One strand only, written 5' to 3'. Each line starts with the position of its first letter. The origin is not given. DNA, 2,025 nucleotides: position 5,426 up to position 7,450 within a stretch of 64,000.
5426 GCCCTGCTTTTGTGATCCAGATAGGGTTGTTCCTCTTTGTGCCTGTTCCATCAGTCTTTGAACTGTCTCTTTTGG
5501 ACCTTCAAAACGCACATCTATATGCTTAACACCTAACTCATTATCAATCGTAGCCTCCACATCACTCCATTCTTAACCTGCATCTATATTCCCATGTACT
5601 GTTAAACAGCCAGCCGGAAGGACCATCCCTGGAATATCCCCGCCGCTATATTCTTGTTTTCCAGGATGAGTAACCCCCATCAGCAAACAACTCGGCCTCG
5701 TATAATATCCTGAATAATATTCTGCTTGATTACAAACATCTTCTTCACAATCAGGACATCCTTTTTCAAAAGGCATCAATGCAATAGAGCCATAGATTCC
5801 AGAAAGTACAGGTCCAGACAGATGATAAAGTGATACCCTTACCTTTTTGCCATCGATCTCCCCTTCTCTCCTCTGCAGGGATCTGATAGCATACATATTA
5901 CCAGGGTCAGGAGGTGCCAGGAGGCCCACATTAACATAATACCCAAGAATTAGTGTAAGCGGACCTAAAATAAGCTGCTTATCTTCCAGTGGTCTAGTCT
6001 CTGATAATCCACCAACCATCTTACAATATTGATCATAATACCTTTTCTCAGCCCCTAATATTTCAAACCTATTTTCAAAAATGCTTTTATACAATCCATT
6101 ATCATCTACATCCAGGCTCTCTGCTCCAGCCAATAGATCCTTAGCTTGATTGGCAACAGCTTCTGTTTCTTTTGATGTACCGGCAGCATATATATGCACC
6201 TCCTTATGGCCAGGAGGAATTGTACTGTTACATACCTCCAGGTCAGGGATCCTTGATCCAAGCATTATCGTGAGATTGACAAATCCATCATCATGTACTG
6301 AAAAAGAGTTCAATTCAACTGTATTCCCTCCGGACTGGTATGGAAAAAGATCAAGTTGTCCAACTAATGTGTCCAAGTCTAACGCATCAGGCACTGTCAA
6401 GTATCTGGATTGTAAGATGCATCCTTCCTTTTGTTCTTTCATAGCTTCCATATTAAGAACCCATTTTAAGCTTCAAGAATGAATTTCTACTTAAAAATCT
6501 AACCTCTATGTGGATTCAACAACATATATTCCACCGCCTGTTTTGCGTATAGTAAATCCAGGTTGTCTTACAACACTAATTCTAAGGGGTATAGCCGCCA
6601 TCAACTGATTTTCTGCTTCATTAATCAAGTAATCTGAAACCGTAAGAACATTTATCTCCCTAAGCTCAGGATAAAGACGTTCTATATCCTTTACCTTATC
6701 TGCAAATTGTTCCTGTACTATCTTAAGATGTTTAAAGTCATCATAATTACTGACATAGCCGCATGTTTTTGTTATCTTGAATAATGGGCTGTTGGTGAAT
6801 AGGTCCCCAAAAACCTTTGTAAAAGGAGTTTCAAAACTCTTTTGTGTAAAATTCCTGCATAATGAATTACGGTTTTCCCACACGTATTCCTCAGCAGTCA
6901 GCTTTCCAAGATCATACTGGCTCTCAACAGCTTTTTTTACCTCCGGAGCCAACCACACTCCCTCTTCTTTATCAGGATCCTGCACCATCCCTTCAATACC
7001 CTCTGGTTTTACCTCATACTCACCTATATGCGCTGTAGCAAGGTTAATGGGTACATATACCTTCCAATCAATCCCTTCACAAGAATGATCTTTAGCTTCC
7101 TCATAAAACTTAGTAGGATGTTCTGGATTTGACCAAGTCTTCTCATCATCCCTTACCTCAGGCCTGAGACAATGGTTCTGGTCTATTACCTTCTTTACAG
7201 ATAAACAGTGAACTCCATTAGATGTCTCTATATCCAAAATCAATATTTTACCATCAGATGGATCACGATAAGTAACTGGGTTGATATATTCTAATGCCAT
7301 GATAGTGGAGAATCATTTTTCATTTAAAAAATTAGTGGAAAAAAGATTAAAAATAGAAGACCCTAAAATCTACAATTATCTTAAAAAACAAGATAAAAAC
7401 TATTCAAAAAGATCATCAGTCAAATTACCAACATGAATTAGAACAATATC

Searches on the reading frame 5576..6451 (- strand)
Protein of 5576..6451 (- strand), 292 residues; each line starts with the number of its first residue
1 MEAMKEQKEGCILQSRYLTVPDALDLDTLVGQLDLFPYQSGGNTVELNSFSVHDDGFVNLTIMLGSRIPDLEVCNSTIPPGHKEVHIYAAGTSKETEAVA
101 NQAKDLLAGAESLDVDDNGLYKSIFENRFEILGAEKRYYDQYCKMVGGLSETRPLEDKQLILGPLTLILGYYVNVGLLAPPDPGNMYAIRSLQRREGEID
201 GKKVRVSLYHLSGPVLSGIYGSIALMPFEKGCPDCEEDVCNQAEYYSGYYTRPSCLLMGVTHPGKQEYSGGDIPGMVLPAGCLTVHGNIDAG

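Call 3: search_protein_families(library=pfam, proteins=[window:5576-6451:-], max_evalue=1)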
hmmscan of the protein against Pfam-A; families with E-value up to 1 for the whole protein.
window:5576-6451:- (292 aa): 0 families

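Call 4: search_protein_families(library=ncbifam, proteins=[window:5576-6451:-], max_evalue=1)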
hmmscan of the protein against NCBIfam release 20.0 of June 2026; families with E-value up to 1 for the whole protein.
window:5576-6451:- (292 aa): 0 families

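Call 5: search_protein_families(library=padloc, proteins=[window:5576-6451:-], max_evalue=1)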
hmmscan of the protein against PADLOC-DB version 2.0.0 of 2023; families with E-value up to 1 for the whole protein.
window:5576-6451:- (292 aa): 0 families

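Call 10: find_encoding_contigs(protein=window:5576-6451:-, flank=10000, max_places=10)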
Protein window:5576-6451:- (292 aa): no gene with exactly this product is on record in the collection.

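Call 15: list_cluster_members(proteins=[P0001, window:5576-6451:-, window:6509-7300:-, window:8329-8703:-, window:8764-9486:-, window:9552-10109:-, window:10113-10946:-, window:13246-14571:-])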
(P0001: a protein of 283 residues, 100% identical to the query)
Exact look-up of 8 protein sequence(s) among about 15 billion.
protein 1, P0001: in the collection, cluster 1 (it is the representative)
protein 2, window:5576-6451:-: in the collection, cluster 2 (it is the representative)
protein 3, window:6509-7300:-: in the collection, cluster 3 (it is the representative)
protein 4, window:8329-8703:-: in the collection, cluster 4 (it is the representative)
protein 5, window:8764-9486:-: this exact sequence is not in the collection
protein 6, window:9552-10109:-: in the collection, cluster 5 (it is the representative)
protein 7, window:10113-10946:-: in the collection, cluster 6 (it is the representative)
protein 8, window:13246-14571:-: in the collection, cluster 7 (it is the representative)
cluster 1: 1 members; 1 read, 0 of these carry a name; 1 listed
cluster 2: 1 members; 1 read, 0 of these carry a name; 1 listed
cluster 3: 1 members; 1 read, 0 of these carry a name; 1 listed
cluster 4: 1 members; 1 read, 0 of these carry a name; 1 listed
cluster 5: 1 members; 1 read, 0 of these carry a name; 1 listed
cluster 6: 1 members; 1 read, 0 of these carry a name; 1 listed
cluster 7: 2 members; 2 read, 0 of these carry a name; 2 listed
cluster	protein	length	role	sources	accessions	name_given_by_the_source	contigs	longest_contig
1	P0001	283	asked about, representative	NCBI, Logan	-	-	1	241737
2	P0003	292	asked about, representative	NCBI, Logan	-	-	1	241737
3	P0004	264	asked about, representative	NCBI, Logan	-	-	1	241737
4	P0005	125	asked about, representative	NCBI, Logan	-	-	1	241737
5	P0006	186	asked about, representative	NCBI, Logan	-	-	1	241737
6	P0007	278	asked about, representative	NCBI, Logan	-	-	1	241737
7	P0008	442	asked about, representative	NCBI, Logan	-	-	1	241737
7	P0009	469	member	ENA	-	-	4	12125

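Call 44: find_related_loci(query=window:5576-6451:-, collection=viral_contigs, flank=10000)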
Query window:5576-6451:- (292 aa) in viral_contigs; peptide patterns used: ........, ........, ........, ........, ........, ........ (x = any residue, [..] = any of these).
1 stretches matched a pattern, but none encodes a relative of the query by tblastn (E <= 1e-3).

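Call 54: search_protein_families(library=phrogs, proteins=[window:5576-6451:-], max_evalue=0.01)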
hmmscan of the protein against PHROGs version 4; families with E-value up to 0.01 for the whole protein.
window:5576-6451:- (292 aa): 0 families

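Call 58: search_solved_structures(query=window:5576-6451:-, max_evalue=10)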
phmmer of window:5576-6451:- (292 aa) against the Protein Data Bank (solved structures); distinct sequences matched with E-value up to 10: 1.
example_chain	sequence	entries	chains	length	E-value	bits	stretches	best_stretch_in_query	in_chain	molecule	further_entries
2kis_A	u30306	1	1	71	1.1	11.7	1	96-145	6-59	Transcription elongation regulator 1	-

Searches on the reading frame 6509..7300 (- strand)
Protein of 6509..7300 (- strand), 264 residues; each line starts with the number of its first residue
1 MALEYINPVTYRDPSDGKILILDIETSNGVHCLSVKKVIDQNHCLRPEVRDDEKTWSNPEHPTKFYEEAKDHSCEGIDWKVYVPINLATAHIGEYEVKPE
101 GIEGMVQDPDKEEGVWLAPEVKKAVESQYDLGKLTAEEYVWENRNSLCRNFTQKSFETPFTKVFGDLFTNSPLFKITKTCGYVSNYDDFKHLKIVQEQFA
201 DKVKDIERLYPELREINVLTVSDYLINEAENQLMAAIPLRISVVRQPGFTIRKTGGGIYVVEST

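Call 3: search_protein_families(library=pfam, proteins=[window:6509-7300:-], max_evalue=1)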
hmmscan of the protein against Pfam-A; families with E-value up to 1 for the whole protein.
window:6509-7300:- (264 aa): 0 families

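Call 4: search_protein_families(library=ncbifam, proteins=[window:6509-7300:-], max_evalue=1)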
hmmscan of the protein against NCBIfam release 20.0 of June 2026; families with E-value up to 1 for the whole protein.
window:6509-7300:- (264 aa): 0 families

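Call 5: search_protein_families(library=padloc, proteins=[window:6509-7300:-], max_evalue=1)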
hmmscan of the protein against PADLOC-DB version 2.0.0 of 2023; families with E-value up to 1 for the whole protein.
window:6509-7300:- (264 aa): 0 families

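Call 45: find_related_loci(query=window:6509-7300:-, collection=viral_contigs, flank=10000)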
Query window:6509-7300:- (264 aa) in viral_contigs; peptide patterns used: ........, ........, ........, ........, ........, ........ (x = any residue, [..] = any of these).
1 stretches matched a pattern, but none encodes a relative of the query by tblastn (E <= 1e-3).

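Call 54: search_protein_families(library=phrogs, proteins=[window:6509-7300:-], max_evalue=0.01)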
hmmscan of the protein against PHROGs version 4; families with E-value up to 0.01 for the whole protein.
window:6509-7300:- (264 aa): 0 families

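Call 59: search_solved_structures(query=window:6509-7300:-, max_evalue=10)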
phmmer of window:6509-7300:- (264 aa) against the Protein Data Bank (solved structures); distinct sequences matched with E-value up to 10: 2.
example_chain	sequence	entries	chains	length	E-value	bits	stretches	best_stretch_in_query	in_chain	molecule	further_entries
3t7z_A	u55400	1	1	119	0.18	14.7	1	159-191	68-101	Nucleolar protein Nop 56/58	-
8iw0_A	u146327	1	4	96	0.88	12.4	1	190-237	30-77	Liprin-beta-1,KN motif and ankyrin repeat domain-containing protein 1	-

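Call 61: find_homologous_proteins(query=window:6509-7300:-, max_evalue=0.01)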
Query window:6509-7300:- (264 aa): 2 proteins with E <= 0.01 among 342 candidates.
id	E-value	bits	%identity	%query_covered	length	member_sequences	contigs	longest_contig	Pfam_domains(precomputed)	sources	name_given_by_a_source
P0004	5.1e-178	608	100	100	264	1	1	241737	-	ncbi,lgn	-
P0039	6.6e-52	195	44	85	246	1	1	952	-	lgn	-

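Call 62: find_encoding_contigs(protein=P0039, flank=5000, max_places=4)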
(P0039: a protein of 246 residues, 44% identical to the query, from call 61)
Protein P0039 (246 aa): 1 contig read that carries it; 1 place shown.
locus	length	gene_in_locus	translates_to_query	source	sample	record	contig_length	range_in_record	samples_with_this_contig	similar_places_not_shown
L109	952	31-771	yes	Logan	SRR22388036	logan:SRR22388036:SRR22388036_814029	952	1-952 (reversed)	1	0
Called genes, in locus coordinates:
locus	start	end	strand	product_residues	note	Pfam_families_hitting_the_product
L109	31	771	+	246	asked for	-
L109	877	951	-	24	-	?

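Call 69: find_related_loci(query=A3, collection=metagenome_contigs, flank=10000)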
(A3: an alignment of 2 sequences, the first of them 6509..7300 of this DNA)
Query A3 (264 aa) in metagenome_contigs; peptide patterns used: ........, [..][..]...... (x = any residue, [..] = any of these).
57 stretches matched a pattern, but none encodes a relative of the query by tblastn (E <= 1e-3).

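Call 73: predict_structure(alignment_id=A3)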
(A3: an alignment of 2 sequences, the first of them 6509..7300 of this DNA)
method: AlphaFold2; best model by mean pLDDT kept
length: 264 residues; sequences in the alignment: 2
mean_pLDDT: 54.1   pTM: 0.47
mean pLDDT of the five models: 54.1, 48.1, 37.0, 36.8, 35.3
residues with pLDDT >= 90: 0; 70-90: 51; 50-70: 114; < 50: 99
segments of 3 or more residues with pLDDT < 50: 76-79, 94-113, 148-199, 236-247, 253-258
pLDDT, mean of each block of 10 residues (from residue 1): 78 80 63 68 62 64 69 52 60 41 37 48 63 67 52 28 26 28 35 42 62 74 69 48 45 46 54
secondary structure, 60 per line:
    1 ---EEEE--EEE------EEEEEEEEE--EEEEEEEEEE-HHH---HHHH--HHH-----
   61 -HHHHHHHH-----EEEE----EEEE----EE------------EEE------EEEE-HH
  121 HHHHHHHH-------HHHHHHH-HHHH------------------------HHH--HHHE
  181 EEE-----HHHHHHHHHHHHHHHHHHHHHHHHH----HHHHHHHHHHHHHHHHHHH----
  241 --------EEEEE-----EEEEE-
elements in order: E4-7 E10-12 E19-27 E30-39 H47-50 H62-69 E75-78 E83-86 E105-107 E114-117 H119-128 H136-142 H144-147 E180-183 H189-213 H218-236 E249-253 E259-263

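Call 90: fold_search(model_id=the predicted structure, library=pdb)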
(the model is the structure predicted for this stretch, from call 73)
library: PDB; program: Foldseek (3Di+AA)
matches with E <= 10: 78; with E <= 0.001: 0
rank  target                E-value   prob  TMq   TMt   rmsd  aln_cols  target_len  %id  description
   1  1a1x                  2.4e+00  0.14  0.11  0.25   2.5        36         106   17  CRYSTAL STRUCTURE OF MTCP-1 INVOLVED IN T CELL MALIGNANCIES (released 1998-05-27)
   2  1hn2_B                2.7e+00  0.02  0.07  0.10  10.8        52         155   19  CRYSTAL STRUCTURE OF BOVINE OBP COMPLEXED WITH AMINOANTHRACENE (released 2001-12-05)
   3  1qtu                  2.9e+00  0.06  0.13  0.27  15.0       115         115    9  SOLUTION STRUCTURE OF THE ONCOPROTEIN P13MTCP1 (released 2001-01-19)
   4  8wiv_A                3.7e+00  0.02  0.11  0.08  10.3       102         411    5  Cryo-EM structure of a bacterial protein (released 2024-09-11)
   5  1gt1_A                3.7e+00  0.01  0.07  0.10   6.9        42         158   19  Complex of Bovine Odorant Binding Protein with Aminoanthracene and pyrazine (released 2003-10-03)
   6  1hn2_A                3.7e+00  0.01  0.07  0.10   9.6        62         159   18  CRYSTAL STRUCTURE OF BOVINE OBP COMPLEXED WITH AMINOANTHRACENE (released 2001-12-05)
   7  7pv2_A                3.7e+00  0.01  0.09  0.10  30.9       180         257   10  GA1 bacteriophage portal protein (released 2022-10-12)
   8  3jc8_Ma               3.9e+00  0.04  0.09  0.07   8.2        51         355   14  Architectural model of the type IVa pilus machine in a piliated state (released 2016-03-16)
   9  1obp_B                4.1e+00  0.01  0.07  0.10   6.9        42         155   19  ODORANT-BINDING PROTEIN FROM BOVINE NASAL MUCOSA (released 1996-10-14)
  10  1g85_A                4.1e+00  0.01  0.07  0.10   6.9        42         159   19  CRYSTAL STRUCTURE OF BOVINE ODORANT BINDING PROTEIN COMPLEXED WITH IS NATURAL LIGAND (released 2002-06-26)
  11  7ci1_B                4.4e+00  0.06  0.08  0.07   8.0        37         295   19  Crystal structure of AcrVA2 (released 2020-10-14)
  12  9a2i_MODEL_1_A        4.4e+00  0.02  0.08  0.04  11.9        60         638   15  Model of E. coli DnaK by in-cell photo-crosslinking MS and deep learning (released 2023-02-24)
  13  9fi8_HR               4.4e+00  0.02  0.14  0.19  15.3       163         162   13  SSU(head) structure derived from the SSU sample of the mitoribosome from T. gondii. (released 2024-12-11)
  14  9bct_B                4.6e+00  0.08  0.12  0.03   6.4        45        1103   11  Cryo-EM structure of Thermococcus kodakarensis FttA-dependent transcription pre-termination complex containing 44 nt R (released 2024-07-31)
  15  9g6k_Lk               4.6e+00  0.03  0.13  0.17  11.7       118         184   11  LSU structure derived from the LSU sample of the mitoribosome from T. gondii. (released 2024-12-11)
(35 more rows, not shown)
